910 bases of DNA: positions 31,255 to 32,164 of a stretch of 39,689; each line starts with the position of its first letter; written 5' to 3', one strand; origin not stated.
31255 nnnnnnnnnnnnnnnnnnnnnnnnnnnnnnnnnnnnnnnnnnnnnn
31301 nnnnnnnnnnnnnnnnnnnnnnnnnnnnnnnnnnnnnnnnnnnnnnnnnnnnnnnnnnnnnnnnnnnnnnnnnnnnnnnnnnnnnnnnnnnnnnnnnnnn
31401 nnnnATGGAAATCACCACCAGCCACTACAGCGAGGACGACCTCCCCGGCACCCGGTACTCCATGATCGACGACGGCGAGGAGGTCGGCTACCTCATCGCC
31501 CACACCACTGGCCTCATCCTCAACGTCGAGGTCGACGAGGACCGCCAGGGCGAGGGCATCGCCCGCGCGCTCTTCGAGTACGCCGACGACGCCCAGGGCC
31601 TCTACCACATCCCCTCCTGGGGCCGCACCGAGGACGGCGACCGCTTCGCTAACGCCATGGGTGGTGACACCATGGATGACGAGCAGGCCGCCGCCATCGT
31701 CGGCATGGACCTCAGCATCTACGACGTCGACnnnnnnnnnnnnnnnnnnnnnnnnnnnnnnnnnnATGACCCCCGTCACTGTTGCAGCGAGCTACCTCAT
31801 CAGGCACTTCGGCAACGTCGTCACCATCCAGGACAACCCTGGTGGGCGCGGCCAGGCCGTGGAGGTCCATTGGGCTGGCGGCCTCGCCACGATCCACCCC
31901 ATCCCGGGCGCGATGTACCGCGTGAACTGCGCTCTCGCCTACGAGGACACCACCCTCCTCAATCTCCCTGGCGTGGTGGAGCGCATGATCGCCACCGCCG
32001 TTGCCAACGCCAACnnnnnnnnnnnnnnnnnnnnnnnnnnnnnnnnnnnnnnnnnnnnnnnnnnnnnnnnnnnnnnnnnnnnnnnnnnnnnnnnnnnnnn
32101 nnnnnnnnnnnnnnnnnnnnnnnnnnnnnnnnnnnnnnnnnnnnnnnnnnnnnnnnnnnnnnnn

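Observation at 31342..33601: Self-contained plus-strand island: seven small, mostly acidic genes under two duplicated promoter-operator-leader cassettes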

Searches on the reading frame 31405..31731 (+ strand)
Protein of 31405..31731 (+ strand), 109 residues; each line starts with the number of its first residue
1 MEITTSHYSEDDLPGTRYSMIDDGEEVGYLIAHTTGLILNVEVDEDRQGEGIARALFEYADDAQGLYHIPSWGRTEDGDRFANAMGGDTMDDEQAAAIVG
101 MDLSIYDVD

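Call 16: search_protein_families(library=pfam, max_evalue=1, proteins=[window:31405-31731:+])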
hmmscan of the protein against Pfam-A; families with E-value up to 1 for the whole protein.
window:31405-31731:+ (109 aa): 5 families
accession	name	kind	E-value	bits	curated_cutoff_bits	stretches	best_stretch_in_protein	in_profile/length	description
PF13508.13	Acetyltransf_7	-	2.7e-05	24.9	27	1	21-65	9-61/84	Acetyltransferase (GNAT) domain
PF00583.31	Acetyltransf_1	-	0.0028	18.4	20.7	1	13-62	31-86/116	Acetyltransferase (GNAT) family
PF13673.13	Acetyltransf_10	-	0.011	16.2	23.6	1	20-62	36-78/128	Acetyltransferase (GNAT) domain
PF14542.12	Acetyltransf_CG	-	0.066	13.8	30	1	17-60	1-49/80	GCN5-related N-acetyl-transferase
PF25163.1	UBA_RNF31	-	0.15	12.2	27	1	65-76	21-32/57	E3 ubiquitin-protein ligase RNF31, UBA domain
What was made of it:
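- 31405..31734 (+): g1: 109 aa, lysine-free, net charge -21, minimal GNAT-fold protein with motif A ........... Pfam Acetyltransf_7 scores 24.9 bits, below the 27-bit cut-off (call 16).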

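Call 17: search_protein_families(library=phrogs, max_evalue=1, proteins=[window:31405-31731:+])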
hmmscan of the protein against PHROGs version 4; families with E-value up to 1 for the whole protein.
window:31405-31731:+ (109 aa): 1 family
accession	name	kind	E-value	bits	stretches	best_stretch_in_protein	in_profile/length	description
phrog_3810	-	other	0.039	14.9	1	22-62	66-112/155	acetyltransferase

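Call 42: find_homologous_proteins(query=window:31405-31731:+, max_evalue=0.001)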
Query seq(109 aa) (109 aa): 138 proteins with E <= 0.001 among 141 candidates; the best 120 are listed.
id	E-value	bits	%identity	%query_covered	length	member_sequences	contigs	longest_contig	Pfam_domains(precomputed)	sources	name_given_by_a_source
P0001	3.8e-65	235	100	100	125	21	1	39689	-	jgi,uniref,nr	jgi:GNAT superfamily N-acetyltransferase|uniref:Acetyltransferase domain containing protein n=1 Tax=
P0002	2.9e-62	226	95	100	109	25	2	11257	-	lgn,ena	-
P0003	4.8e-62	225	95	100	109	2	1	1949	-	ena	-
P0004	4.8e-62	225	94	100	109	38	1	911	-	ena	-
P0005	1.4e-61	223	94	100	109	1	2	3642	-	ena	-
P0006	5.2e-61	222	94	100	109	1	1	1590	-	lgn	-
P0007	6.4e-61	221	94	100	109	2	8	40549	-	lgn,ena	-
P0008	9.4e-61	221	94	99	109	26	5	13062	-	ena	-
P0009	3.5e-60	219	92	100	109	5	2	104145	-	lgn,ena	-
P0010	4.8e-60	218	94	99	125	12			-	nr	nr:MAG TPA: acetyltransferase domain containing protein [Siphoviridae sp. ctvS314]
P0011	3.5e-59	216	91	100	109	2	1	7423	-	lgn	-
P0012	7.4e-56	205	87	100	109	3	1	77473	-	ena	-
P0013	6.8e-53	195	85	100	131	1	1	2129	-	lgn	-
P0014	9.7e-51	189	79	100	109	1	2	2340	-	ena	-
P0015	1.3e-50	188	79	100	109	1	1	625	-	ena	-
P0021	8.7e-48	179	76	100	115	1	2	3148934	-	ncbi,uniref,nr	ncbi:GNAT family N-acetyltransferase [Actinomyces howellii]|uniref:N-acetyltransferase domain-contai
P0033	3.0e-46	174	82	89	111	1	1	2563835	-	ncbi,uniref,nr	ncbi:hypothetical protein I6B53_03195 [Schaalia sp. 19OD2882]|uniref:GNAT family N-acetyltransferase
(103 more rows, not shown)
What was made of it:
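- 31405..31734 (+): There are 138 homologues (call 42).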

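Call 43: search_solved_structures(query=window:31405-31731:+, max_evalue=10, show_alignments=2)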
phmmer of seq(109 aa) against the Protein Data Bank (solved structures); distinct sequences matched with E-value up to 10: 0.

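Call 45: find_encoding_contigs(protein=P0021, flank=6000, max_places=3)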
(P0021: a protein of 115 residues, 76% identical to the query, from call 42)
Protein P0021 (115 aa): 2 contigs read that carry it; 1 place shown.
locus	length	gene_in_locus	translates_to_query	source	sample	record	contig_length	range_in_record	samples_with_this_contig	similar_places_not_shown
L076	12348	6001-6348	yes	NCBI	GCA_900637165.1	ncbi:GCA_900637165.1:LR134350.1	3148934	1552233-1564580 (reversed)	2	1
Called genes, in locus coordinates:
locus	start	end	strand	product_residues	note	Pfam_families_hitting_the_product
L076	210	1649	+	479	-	PF00270:DEAD, PF00271:Helicase_C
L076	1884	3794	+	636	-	PF02028:BCCT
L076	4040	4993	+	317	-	-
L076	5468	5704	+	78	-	-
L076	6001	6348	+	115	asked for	-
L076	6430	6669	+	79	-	-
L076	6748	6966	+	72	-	-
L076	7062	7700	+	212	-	-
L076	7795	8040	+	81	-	-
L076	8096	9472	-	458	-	PF03009:GDPD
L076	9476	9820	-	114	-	-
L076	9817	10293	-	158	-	-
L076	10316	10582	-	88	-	-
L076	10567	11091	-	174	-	-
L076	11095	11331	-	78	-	PF16945:Phage_r1t_holin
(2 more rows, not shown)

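Call 46: find_encoding_contigs(protein=P0033, flank=6000, max_places=3)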
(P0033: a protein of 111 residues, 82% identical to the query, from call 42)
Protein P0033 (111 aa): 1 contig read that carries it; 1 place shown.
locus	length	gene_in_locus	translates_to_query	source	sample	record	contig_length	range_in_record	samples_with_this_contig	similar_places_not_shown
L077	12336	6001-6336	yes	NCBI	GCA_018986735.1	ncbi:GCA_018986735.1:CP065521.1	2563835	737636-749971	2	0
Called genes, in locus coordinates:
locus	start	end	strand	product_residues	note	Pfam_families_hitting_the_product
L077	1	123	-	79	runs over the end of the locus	-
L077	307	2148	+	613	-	PF02683:DsbD_TM, PF00578:AhpC-TSA, PF08534:Redoxin, PF13905:Thioredoxin_8 (weak), PF17991:Thioredoxin_10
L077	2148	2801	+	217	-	PF04542:Sigma70_r2, PF08281:Sigma70_r4_2, PF04545:Sigma70_r4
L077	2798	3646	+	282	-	PF10099:RskA_C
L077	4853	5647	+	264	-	PF00589:Phage_integrase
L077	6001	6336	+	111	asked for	-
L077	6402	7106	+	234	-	-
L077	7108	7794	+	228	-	PF05443:ROS_MUCR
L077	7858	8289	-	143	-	-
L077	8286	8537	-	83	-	PF16945:Phage_r1t_holin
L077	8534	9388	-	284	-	PF05257:CHAP (weak), PF01471:PG_binding_1 (faint), PF09374:PG_binding_3 (faint)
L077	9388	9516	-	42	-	-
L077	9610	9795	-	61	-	-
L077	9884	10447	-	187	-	-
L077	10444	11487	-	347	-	-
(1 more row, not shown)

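Call 61: predict_structure(alignment_id=A3)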
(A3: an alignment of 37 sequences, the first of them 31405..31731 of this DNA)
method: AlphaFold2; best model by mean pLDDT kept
length: 109 residues; sequences in the alignment: 37
mean_pLDDT: 91.7   pTM: 0.82
mean pLDDT of the five models: 91.7, 80.6, 79.1, 68.6, 67.7
residues with pLDDT >= 90: 90; 70-90: 14; 50-70: 2; < 50: 3
segments of 3 or more residues with pLDDT < 50: 107-109
pLDDT, mean of each block of 10 residues (from residue 1): 94 93 96 96 93 97 96 92 94 92 63
secondary structure, 60 per line:
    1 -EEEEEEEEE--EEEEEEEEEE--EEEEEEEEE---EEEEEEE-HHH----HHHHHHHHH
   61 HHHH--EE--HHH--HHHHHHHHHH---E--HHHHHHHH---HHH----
elements in order: E2-10 E13-22 E25-33 E37-43 H52-64 H76-85 H92-99
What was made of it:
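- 31405..31734 (+): The AF2 model has pLDDT 91.7 (call 61).
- g1 is 109 aa and starts directly with beta-strands in the model, with no N-terminal helices (call 61).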

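Call 64: fold_search(model_id=the predicted structure, library=pdb)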
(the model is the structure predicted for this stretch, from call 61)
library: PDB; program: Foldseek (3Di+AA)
matches with E <= 10: 799; with E <= 0.001: 3
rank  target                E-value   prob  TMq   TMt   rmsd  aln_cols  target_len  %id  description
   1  7n1l_C                6.7e-04  1.00  0.52  0.43   3.6        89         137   19  Crystal Structure of Ribosomal-protein-alanine N-acetyltransferase from Brucella melitensis biovar Abortus 2308 (released 2021-06-16)
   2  7n1l_E                7.1e-04  1.00  0.54  0.43   3.7        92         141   18  Crystal Structure of Ribosomal-protein-alanine N-acetyltransferase from Brucella melitensis biovar Abortus 2308 (released 2021-06-16)
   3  7n1l_P                9.2e-04  1.00  0.52  0.42   3.5        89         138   19  Crystal Structure of Ribosomal-protein-alanine N-acetyltransferase from Brucella melitensis biovar Abortus 2308 (released 2021-06-16)
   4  7n1l_F                1.3e-03  1.00  0.52  0.41   3.6        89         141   19  Crystal Structure of Ribosomal-protein-alanine N-acetyltransferase from Brucella melitensis biovar Abortus 2308 (released 2021-06-16)
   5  7n1l_B                1.4e-03  1.00  0.53  0.42   3.7        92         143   18  Crystal Structure of Ribosomal-protein-alanine N-acetyltransferase from Brucella melitensis biovar Abortus 2308 (released 2021-06-16)
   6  7n1l_A                1.7e-03  1.00  0.53  0.42   3.7        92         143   18  Crystal Structure of Ribosomal-protein-alanine N-acetyltransferase from Brucella melitensis biovar Abortus 2308 (released 2021-06-16)
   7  7n1l_N                1.8e-03  1.00  0.54  0.43   3.7        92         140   18  Crystal Structure of Ribosomal-protein-alanine N-acetyltransferase from Brucella melitensis biovar Abortus 2308 (released 2021-06-16)
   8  7n1l_G                2.0e-03  1.00  0.53  0.42   3.7        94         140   19  Crystal Structure of Ribosomal-protein-alanine N-acetyltransferase from Brucella melitensis biovar Abortus 2308 (released 2021-06-16)
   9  7n1l_J                2.1e-03  1.00  0.56  0.47   4.2       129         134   14  Crystal Structure of Ribosomal-protein-alanine N-acetyltransferase from Brucella melitensis biovar Abortus 2308 (released 2021-06-16)
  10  7n1l_O                2.5e-03  1.00  0.52  0.43   3.6        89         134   19  Crystal Structure of Ribosomal-protein-alanine N-acetyltransferase from Brucella melitensis biovar Abortus 2308 (released 2021-06-16)
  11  5hmn_C                2.5e-03  1.00  0.43  0.31   3.7        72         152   28  Crystal structure of an aminoglycoside acetyltransferase HMB0005 from an uncultured soil metagenomic sample, unknown a (released 2016-02-17)
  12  5i0c                  2.5e-03  1.00  0.43  0.51   6.9       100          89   15  Crystal structure of predicted acyltransferase YjdJ with acyl-CoA N-acyltransferase domain from Escherichia coli str. K- (released 2016-02-24)
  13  7n1l_K                2.7e-03  1.00  0.53  0.40   3.8        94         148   19  Crystal Structure of Ribosomal-protein-alanine N-acetyltransferase from Brucella melitensis biovar Abortus 2308 (released 2021-06-16)
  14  7n1l_H                2.9e-03  1.00  0.52  0.40   3.6        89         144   19  Crystal Structure of Ribosomal-protein-alanine N-acetyltransferase from Brucella melitensis biovar Abortus 2308 (released 2021-06-16)
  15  7n1l_M                2.9e-03  1.00  0.54  0.44   3.9        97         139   18  Crystal Structure of Ribosomal-protein-alanine N-acetyltransferase from Brucella melitensis biovar Abortus 2308 (released 2021-06-16)
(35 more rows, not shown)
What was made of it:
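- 31405..31734 (+): All top Foldseek PDB hits are GNATs, at E 7e-4 and TM 0.52-0.56 (call 64).
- g1 has a GNAT fold (calls 61, 64). g4 is a small DNA-binding autoregulator candidate.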

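Call 88: search_protein_families(library=padloc, max_evalue=0.1, proteins=[window:31405-31731:+])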
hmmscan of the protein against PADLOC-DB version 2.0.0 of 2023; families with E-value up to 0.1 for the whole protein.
window:31405-31731:+ (109 aa): 0 families

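Call 89: search_protein_families(library=ncbifam, max_evalue=0.1, proteins=[window:31405-31731:+])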
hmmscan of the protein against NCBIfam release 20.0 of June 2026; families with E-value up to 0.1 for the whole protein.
window:31405-31731:+ (109 aa): 1 family
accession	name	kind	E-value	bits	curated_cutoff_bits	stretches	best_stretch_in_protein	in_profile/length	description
TIGR01575.1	rimI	equivalog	0.0011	19.1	86.4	1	16-60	32-80/132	ribosomal protein S18-alanine N-acetyltransferase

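Call 116: search_dna_similar(query=window:31405-31731:+, collection=phages, mode=protein, max_evalue=0.001, max_rows=15)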
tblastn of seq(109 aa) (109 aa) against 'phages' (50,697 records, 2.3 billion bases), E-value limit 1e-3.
Records with a match: 1; places in all: 1; records where one place covers at least 80% of the query: 1.
Best place of each record, by identity: <60% 1.
By first word of the organism name: Caudovirus 1.
By host as written in the record: Homo sapiens 1.
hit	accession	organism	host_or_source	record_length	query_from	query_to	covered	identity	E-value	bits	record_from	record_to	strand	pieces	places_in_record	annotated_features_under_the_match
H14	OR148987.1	Caudovirus D_HF5_3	Homo sapiens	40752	1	95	87%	38.8%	9e-11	62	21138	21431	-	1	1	hypothetical protein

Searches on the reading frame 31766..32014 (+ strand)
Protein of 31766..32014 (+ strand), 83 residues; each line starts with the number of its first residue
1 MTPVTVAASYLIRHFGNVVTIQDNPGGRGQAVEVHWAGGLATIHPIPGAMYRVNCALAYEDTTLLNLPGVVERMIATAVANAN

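Call 16: search_protein_families(library=pfam, max_evalue=1, proteins=[window:31766-32014:+])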
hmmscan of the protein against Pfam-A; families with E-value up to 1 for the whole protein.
window:31766-32014:+ (83 aa): 0 families

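Call 17: search_protein_families(library=phrogs, max_evalue=1, proteins=[window:31766-32014:+])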
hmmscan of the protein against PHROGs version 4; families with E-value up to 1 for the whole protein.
window:31766-32014:+ (83 aa): 1 family
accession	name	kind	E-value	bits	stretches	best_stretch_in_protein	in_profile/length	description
phrog_37293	-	unknown function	0.039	15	1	8-35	4-31/54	-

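Call 88: search_protein_families(library=padloc, max_evalue=0.1, proteins=[window:31766-32014:+])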
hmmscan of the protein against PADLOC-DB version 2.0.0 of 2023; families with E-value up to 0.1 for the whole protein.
window:31766-32014:+ (83 aa): 0 families

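Call 89: search_protein_families(library=ncbifam, max_evalue=0.1, proteins=[window:31766-32014:+])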
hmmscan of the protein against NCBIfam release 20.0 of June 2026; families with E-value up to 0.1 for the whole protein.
window:31766-32014:+ (83 aa): 0 families

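Call 105: search_solved_structures(query=window:31766-32014:+, max_evalue=10)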
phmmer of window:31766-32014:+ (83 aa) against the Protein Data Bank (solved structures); distinct sequences matched with E-value up to 10: 2.
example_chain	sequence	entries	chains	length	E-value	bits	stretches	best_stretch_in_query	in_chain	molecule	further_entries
6h0m_A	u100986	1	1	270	0.12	15.6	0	5-39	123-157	17-beta-hydroxysteroid dehydrogenase 14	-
2q7z_A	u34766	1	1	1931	0.13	15.5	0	14-32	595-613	Complement receptor type 1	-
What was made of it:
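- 31766..32017 (+): g2: 83 aa, function unknown, followed by a 10-bp-stem hairpin at 32027-32051. No family match (calls 16, 17, 105).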
